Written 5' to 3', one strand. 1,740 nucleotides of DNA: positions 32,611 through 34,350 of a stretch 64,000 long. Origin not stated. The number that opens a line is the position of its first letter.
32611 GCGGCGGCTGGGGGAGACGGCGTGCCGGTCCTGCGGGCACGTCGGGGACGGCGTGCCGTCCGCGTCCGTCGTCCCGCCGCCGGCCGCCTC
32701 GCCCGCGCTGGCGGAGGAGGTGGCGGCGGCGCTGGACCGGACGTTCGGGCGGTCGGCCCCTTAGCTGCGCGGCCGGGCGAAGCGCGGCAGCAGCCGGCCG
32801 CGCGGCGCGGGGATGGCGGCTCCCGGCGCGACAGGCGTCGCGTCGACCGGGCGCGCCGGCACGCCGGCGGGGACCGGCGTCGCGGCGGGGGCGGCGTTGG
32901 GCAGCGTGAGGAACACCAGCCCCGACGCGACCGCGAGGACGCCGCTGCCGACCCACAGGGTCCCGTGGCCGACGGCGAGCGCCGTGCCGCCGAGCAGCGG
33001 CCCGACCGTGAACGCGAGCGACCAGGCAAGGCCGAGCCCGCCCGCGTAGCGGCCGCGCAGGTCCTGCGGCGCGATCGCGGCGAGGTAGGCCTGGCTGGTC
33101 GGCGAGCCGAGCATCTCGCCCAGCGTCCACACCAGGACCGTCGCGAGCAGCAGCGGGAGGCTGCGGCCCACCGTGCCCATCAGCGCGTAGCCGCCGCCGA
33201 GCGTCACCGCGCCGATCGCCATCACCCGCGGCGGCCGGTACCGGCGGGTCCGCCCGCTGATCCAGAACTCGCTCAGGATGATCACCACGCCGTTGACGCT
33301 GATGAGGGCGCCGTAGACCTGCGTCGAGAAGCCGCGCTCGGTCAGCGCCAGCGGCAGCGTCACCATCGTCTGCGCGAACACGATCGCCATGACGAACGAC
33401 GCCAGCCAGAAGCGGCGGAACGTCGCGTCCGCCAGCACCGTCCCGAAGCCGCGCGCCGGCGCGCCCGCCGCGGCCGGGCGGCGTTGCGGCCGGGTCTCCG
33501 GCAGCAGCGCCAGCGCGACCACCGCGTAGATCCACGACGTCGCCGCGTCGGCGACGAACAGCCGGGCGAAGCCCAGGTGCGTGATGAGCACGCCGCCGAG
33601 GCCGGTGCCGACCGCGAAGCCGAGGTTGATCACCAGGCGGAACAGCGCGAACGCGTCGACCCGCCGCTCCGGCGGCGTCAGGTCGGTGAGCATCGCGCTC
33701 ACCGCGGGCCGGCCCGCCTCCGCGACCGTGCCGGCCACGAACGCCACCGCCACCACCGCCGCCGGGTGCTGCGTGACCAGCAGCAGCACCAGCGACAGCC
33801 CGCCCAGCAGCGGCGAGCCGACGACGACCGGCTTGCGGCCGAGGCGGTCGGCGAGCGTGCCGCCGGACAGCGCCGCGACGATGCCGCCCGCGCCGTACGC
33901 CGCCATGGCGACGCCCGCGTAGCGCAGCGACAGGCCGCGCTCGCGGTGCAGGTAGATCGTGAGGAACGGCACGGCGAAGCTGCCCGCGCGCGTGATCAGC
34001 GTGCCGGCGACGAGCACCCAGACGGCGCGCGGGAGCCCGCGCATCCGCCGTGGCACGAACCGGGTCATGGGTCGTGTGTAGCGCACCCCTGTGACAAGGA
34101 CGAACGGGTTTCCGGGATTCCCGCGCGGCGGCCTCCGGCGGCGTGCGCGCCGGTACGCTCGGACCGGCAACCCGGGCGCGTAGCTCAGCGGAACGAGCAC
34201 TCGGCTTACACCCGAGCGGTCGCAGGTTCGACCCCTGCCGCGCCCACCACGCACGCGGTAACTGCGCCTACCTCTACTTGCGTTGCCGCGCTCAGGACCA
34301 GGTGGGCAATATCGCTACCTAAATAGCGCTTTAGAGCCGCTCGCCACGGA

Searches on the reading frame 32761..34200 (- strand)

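Call 25: search_protein_families(library=pfam, proteins=[window:32761-34200:-], max_evalue=0.001)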
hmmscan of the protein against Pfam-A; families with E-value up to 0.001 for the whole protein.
window:32761-34200:- (479 aa): 4 families
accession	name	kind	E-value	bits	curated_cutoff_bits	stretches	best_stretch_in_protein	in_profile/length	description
PF07690.21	MFS_1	-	1.5e-44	152.8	33.4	2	66-359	4-305/347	Major Facilitator Superfamily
PF12832.13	MFS_1_like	-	2.9e-10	40.2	25.2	1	76-406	18-360/373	MFS_1 like family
PF05977.19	MFS_3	-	6.5e-05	22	27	1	110-313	62-273/524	Transmembrane secretion effector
PF00083.30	Sugar_tr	-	0.00016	21.2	22.3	1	94-235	47-193/452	Sugar (and other) transporter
